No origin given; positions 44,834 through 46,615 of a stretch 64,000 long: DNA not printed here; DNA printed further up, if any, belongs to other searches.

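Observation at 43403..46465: Candidate peptide-signalling cassette: divergent XRE regulator, Spo0A-type response regulator, 13-codon Trp-rich micro-ORF and AgrC-like kinase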

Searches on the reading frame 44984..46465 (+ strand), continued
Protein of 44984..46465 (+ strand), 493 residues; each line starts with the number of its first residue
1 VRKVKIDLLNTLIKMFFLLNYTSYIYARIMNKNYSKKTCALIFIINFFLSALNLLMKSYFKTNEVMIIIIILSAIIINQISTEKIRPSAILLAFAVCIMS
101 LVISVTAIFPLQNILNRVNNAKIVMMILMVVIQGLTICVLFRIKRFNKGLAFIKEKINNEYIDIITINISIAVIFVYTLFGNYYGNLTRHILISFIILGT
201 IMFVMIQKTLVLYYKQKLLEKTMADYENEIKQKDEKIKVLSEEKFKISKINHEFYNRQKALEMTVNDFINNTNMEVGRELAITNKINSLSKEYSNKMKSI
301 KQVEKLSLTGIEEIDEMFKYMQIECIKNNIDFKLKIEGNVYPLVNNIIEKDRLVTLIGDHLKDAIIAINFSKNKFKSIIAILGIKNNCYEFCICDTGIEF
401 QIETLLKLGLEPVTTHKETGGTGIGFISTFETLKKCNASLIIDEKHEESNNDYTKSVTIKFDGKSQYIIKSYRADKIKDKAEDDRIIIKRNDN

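Call 35: predict_structure(alignment_id=A2)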
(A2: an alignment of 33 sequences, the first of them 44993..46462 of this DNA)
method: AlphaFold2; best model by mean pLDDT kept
length: 490 residues; sequences in the alignment: 33
mean_pLDDT: 66.9   pTM: 0.40
mean pLDDT of the five models: 66.9, 58.9, 57.8, 57.4, 53.6
residues with pLDDT >= 90: 9; 70-90: 219; 50-70: 181; < 50: 81
segments of 3 or more residues with pLDDT < 50: 178-182, 237-256, 265-277, 282-284, 286-300, 409-425
pLDDT, mean of each block of 10 residues (from residue 1): 74 88 81 86 90 82 84 75 72 83 76 69 84 83 60 56 64 58 52 61 59 58 61 52 38 47 45 43 46 35 69 78 78 80 73 70 65 77 81 61 58 36 49 75 64 78 80 76 70
secondary structure, 60 per line:
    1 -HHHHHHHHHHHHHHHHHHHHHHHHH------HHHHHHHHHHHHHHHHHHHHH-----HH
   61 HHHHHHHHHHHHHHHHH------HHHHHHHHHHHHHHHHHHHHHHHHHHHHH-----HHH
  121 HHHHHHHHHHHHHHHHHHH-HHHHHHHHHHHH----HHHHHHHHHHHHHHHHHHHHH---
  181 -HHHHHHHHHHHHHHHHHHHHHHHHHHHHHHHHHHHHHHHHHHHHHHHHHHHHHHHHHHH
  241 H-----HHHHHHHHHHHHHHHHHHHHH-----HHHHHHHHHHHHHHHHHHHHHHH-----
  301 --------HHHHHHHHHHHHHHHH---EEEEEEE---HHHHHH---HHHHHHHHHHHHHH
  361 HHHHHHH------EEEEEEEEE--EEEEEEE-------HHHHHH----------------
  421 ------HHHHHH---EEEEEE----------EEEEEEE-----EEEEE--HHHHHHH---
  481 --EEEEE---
elements in order: H2-26 H33-53 H59-77 H84-112 H118-139 H141-152 H157-177 H182-241 H247-267 H273-295 H309-324 E328-334 H338-343 H347-367 E374-382 E385-391 H399-404 H427-432 E436-441 E452-458 E464-468 H471-477 E483-487

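Call 40: fold_search(model_id=the predicted structure, library=pdb)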
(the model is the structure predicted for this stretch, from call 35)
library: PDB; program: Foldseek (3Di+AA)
matches with E <= 10: 385; with E <= 0.001: 13
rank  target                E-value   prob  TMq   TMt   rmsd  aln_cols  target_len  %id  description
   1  8vc9_F                1.2e-04  1.00  0.26  0.33  23.7       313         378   18  Hybrid response regulator LvrB from Leptospira / phosphorylated REC form (released 2024-12-18)
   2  8vc9_C                1.6e-04  1.00  0.26  0.33  23.5       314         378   17  Hybrid response regulator LvrB from Leptospira / phosphorylated REC form (released 2024-12-18)
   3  8vc9_D                1.7e-04  1.00  0.23  0.29  23.5       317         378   15  Hybrid response regulator LvrB from Leptospira / phosphorylated REC form (released 2024-12-18)
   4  8g3a_D                2.1e-04  1.00  0.24  0.33  23.5       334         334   14  BceAB-S nucleotide free TM state 1 (released 2023-06-21)
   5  6e95_A                3.1e-04  1.00  0.24  0.44  15.8       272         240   18  Chimeric structure of Saccharomyces cerevisiae GCN4 leucine zipper fused to Staphylococcus aureus AgrC cytoplasmic his (released 2019-02-27)
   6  8vc9_A                3.8e-04  1.00  0.26  0.33  23.5       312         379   17  Hybrid response regulator LvrB from Leptospira / phosphorylated REC form (released 2024-12-18)
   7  8vc9_E                4.2e-04  1.00  0.26  0.33  24.1       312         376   16  Hybrid response regulator LvrB from Leptospira / phosphorylated REC form (released 2024-12-18)
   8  6e52_A                4.6e-04  1.00  0.22  0.41  16.0       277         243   18  Chimeric structure of Saccharomyces cerevisiae GCN4 leucine zipper fused to Staphylococcus aureus AgrC cytoplasmic his (released 2019-02-27)
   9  8vc9_B                5.3e-04  1.00  0.25  0.32  23.5       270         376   19  Hybrid response regulator LvrB from Leptospira / phosphorylated REC form (released 2024-12-18)
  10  3gig_B                5.5e-04  1.00  0.20  0.45  17.6       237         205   15  Crystal structure of phosphorylated DesKC in complex with AMP-PCP (released 2009-09-15)
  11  6rh0_B                6.4e-04  1.00  0.25  0.47  10.9       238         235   14  Revisiting pH-gated conformational switch. Complex HK853-RR468 pH 5.5 (released 2020-02-19)
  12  4zki_A                6.4e-04  1.00  0.23  0.44  11.6       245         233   15  The crystal structure of Histidine Kinase YycG with ADP (released 2016-05-04)
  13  6rgy_B                6.7e-04  1.00  0.25  0.46  12.4       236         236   14  Revisiting pH-gated conformational switch. Complex HK853-RR468 pH 7.5 (released 2020-02-19)
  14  6rgz_A                1.2e-03  1.00  0.26  0.46  12.3       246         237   13  Revisiting pH-gated conformational switch. Complex HK853-RR468 pH 6.5 (released 2020-02-19)
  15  4gcz_A                1.5e-03  1.00  0.25  0.32  12.3       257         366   10  Structure of a blue-light photoreceptor (released 2013-06-19)
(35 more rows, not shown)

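Call 50: search_dna_similar(query=window:44993-46462:+, collection=phages, mode=protein, max_evalue=0.001, max_rows=10)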
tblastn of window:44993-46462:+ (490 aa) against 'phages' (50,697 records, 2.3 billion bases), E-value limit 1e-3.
No match.

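Call 59: search_protein_families(library=padloc, proteins=[window:44993-46465:+], max_evalue=0.001)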
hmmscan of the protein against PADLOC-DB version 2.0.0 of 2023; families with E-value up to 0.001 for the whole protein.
window:44993-46465:+ (490 aa): 0 families

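Call 61: find_encoding_contigs(protein=P0084, flank=2500, max_places=1)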
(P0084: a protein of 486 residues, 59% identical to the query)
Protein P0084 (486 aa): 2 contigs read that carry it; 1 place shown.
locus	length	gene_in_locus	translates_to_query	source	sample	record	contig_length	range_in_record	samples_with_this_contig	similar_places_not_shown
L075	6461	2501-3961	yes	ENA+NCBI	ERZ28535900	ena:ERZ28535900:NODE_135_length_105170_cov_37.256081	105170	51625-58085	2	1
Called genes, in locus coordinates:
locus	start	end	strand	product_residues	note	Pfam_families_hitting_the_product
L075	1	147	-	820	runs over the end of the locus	PF01136:Peptidase_U32, PF12392:DUF3656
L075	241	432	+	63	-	-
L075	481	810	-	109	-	PF13560:HTH_31, PF12844:HTH_19, PF13413:HTH_25 (weak), PF13443:HTH_26 (weak), PF01381:HTH_3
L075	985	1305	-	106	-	PF12844:HTH_19 (weak), PF13560:HTH_31 (weak), PF01381:HTH_3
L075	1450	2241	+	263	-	PF00072:Response_reg, PF08769:Spo0A_C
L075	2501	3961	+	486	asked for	-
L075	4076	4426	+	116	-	PF01022:HTH_5, PF12840:HTH_20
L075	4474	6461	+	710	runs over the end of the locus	PF00403:HMA, PF00122:E1-E2_ATPase, PF00702:Hydrolase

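Call 62: find_encoding_contigs(protein=P0110, flank=2500, max_places=1)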
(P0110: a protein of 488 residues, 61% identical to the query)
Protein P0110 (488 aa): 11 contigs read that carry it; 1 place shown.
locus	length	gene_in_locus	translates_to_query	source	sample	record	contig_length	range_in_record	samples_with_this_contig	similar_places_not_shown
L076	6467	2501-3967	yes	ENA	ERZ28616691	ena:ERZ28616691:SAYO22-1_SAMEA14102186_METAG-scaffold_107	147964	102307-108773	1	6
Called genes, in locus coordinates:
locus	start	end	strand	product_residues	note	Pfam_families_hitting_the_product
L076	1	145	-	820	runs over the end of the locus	PF01136:Peptidase_U32, PF12392:DUF3656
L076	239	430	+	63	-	-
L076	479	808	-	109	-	PF13560:HTH_31, PF12844:HTH_19, PF13413:HTH_25 (weak), PF13443:HTH_26 (weak), PF01381:HTH_3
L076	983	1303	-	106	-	PF12844:HTH_19 (weak), PF13560:HTH_31 (weak), PF01381:HTH_3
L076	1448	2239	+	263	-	PF00072:Response_reg, PF08769:Spo0A_C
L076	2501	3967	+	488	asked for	-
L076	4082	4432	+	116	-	PF01022:HTH_5, PF12840:HTH_20 (weak)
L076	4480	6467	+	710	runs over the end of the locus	PF00403:HMA, PF00122:E1-E2_ATPase, PF00702:Hydrolase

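Call 63: find_encoding_contigs(protein=P0089, flank=2500, max_places=1)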
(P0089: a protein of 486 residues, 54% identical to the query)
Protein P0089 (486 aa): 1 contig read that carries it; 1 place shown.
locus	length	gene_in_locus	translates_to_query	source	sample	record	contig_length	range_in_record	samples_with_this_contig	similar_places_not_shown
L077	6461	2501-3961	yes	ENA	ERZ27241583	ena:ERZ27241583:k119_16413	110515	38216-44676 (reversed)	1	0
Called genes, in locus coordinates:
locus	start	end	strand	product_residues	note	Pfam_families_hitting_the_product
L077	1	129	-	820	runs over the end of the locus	PF01136:Peptidase_U32, PF12392:DUF3656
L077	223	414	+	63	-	-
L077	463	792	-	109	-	PF13560:HTH_31, PF12844:HTH_19, PF13413:HTH_25 (weak), PF13443:HTH_26 (weak), PF01381:HTH_3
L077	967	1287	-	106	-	PF12844:HTH_19 (weak), PF13560:HTH_31 (weak), PF01381:HTH_3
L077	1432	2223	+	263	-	PF00072:Response_reg, PF08769:Spo0A_C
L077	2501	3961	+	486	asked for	-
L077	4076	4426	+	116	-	PF01022:HTH_5, PF12840:HTH_20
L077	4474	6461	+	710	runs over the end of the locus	PF00403:HMA, PF00122:E1-E2_ATPase, PF00702:Hydrolase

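Call 69: search_protein_families(library=pfam, alignment_id=A2, max_evalue=5)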
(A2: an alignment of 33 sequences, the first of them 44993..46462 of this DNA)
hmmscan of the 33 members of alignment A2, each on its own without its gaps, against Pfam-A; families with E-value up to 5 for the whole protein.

A. member 1, window:44993-46462:+ (490 aa): 5 families
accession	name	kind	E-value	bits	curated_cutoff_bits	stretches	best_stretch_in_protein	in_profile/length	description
PF16888.10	YwqH-like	-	0.013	16.2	33.7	1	212-264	4-56/123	YwqH-like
PF02518.31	HATPase_c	-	0.11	13.4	26.4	1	382-445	34-94/111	Histidine kinase-, DNA gyrase B-, and HSP90-like ATPase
PF04851.21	ResIII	-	1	9.7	22.5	1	203-259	53-112/164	Type III restriction enzyme, res subunit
PF04932.20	Wzy_C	-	1.9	8.7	31.7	0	166-210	20-63/149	O-Antigen ligase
PF12329.13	TMF_DNA_bd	-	3.5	8.1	35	0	224-269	4-49/74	TATA element modulatory factor 1 DNA binding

B. families by the number of members that match (of 33 scanned): 50 families (the first 25 are shown)
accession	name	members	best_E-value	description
PF02518.31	HATPase_c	32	0.00033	Histidine kinase-, DNA gyrase B-, and HSP90-like ATPase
PF16888.10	YwqH-like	29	0.00013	YwqH-like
PF12329.13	TMF_DNA_bd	24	0.00011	TATA element modulatory factor 1 DNA binding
PF14300.12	DMP19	23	0.044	DMP19-like protein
PF19745.5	FUT8_N_cat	8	0.002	Alpha-(1,6)-fucosyltransferase N- and catalytic domains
PF11489.13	Aim21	8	0.49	Altered inheritance of mitochondria protein 21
PF20889.2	TsiV3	7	0.082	Antitoxin TsiV3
PF13286.11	HD_assoc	6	0.022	Phosphohydrolase-associated domain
PF04851.21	ResIII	5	1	Type III restriction enzyme, res subunit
PF06667.17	PspB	5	2.8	Phage shock protein B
PF20237.3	DUF6594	4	0.031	Family of unknown function (DUF6594)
PF00558.24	Vpu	4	0.036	Vpu protein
PF13926.11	DUF4211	4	0.043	Domain of unknown function (DUF4211)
PF25787.1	HTH_SB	4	0.068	Sleeping Beauty transposase HTH domain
PF03127.19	GAT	3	0.02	GAT domain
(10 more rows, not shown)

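Call 70: search_protein_families(library=ncbifam, alignment_id=A2, max_evalue=1)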
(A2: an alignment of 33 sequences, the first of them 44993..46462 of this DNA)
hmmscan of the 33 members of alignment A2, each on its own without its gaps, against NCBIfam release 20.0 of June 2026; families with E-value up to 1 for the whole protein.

A. member 1, window:44993-46462:+ (490 aa): 2 families
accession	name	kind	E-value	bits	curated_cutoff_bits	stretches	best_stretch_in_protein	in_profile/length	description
NF046015.1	HisKinAgrCStaph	equivalog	0.00086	18.6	500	1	22-384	12-359/414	quorum-sensing sensor histidine kinase AgrC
NF049847.1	FtsL_COG5462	equivalog_domain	0.34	10.6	50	0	192-238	4-50/85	cell division protein FtsL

B. families by the number of members that match (of 33 scanned): 26 families (the first 25 are shown)
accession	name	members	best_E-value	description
NF045622.1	Npun_F5560_fam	19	0.0076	Npun_F5560 family protein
NF006479.0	PRK08887.1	7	0.0045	nicotinate-nicotinamide nucleotide adenylyltransferase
NF003393.0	PRK04561.1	4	0.061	twin arginine translocase protein A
NF046015.1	HisKinAgrCStaph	3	0.00055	quorum-sensing sensor histidine kinase AgrC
NF045487.1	ASRP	3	0.018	archaea-specific SMC-related protein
TIGR03023.1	WcaJ_sugtrans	2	0.00019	undecaprenyl-phosphate glucose phosphotransferase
NF002572.0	PRK02224.1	2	0.0031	DNA double-strand break repair ATPase Rad50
NF041035.1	Rad50_Halo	2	0.0087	DNA double-strand break repair ATPase Rad50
NF008672.1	PRK11677.1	2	0.17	Z-ring associated protein ZapG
NF045846.1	MSC0882_dom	1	5.9e-06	MSC_0882 family membrane protein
NF052320.1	Cbp1_fam_LP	1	0.0008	Cbp1 family collagen-binding glycoprotein adhesin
TIGR02231.1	TIGR02231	1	0.0023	mucoidy inhibitor MuiA family protein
NF000473.1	vanY_BG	1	0.0065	VanY-B/VanY-G family D-Ala-D-Ala carboxypeptidase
NF005628.0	PRK07377.1-4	1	0.013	hypothetical protein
NF010411.0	PRK13837.1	1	0.013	two-component system VirA-like sensor kinase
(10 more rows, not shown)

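Call 74: search_protein_families(library=pfam, proteins=[L014:1710-2153:+, L017:1751-2056:+, L047:5239-5763:+, L047:5864-7729:+, L038:5478-6071:+], max_evalue=0.001)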
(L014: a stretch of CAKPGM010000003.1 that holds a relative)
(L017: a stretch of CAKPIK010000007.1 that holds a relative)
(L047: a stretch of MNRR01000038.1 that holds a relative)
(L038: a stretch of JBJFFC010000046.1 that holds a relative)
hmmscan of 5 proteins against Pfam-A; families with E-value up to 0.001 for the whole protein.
L014:1710-2153:+ (148 aa): 1 family
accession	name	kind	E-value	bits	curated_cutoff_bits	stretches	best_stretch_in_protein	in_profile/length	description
PF07486.17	Hydrolase_2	-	5.6e-18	65.9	27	1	19-139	1-100/100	Cell Wall Hydrolase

L017:1751-2056:+ (102 aa): 0 families

L047:5239-5763:+ (175 aa): 2 families
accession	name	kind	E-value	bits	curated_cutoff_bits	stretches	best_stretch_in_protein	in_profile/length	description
PF00293.34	NUDIX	-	1.8e-19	70.5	21.1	1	32-148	3-122/134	NUDIX domain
PF14815.12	NUDIX_4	-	9.9e-05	22.5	35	1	35-92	1-54/113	NUDIX domain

L047:5864-7729:+ (622 aa): 2 families
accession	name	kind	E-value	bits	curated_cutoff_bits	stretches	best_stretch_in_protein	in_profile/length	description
PF00128.31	Alpha-amylase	-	1.9e-40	139.9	22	1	123-448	1-327/446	Alpha amylase, catalytic domain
PF14701.12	hDGE_amylase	-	6.2e-06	26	27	1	170-255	19-113/439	Glycogen debranching enzyme, glucanotransferase domain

L038:5478-6071:+ (198 aa): 1 family
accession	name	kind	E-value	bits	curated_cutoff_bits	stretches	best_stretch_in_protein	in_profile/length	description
PF20122.4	DUF6512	-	9.1e-35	120.7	26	1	22-194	8-181/181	Family of unknown function (DUF6512)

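Call 75: find_related_loci(query=A2, collection=viral_contigs, flank=6000)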
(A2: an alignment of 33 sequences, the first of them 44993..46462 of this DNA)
Query A2 (490 aa) in viral_contigs; peptide patterns used: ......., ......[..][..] (x = any residue, [..] = any of these).
17 stretches matched a pattern, but none encodes a relative of the query by tblastn (E <= 1e-3).

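Call 94: search_protein_representatives(alignment_id=A2)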
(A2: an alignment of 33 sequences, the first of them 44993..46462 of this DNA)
Query: 33 sequences, 489 profile positions. Proteins with E-value up to 0.001 (for the whole library): 1352; up to 1e-10: 1068; up to 1e-30: 676. The best 150 are listed.
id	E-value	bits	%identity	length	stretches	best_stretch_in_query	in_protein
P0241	5.9e-199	678.2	-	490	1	1-488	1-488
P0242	3.7e-174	596.4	-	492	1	4-488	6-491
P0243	1.2e-161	555.1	-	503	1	4-486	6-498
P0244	1.7e-160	551.3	-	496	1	1-488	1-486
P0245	2.1e-160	551.0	-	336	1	156-484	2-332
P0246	1.8e-159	547.9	-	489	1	6-488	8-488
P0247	5.0e-153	526.7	-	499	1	4-488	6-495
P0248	5.2e-153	526.6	-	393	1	119-486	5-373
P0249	2.3e-150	517.9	-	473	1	1-468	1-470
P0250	1.1e-142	492.6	-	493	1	1-479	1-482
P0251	7.6e-141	486.5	-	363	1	1-363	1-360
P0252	1.6e-138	478.8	-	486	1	1-488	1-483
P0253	5.9e-138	477.0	-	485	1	3-487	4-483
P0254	2.2e-133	461.9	-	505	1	2-488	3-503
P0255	3.3e-132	458.0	-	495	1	3-488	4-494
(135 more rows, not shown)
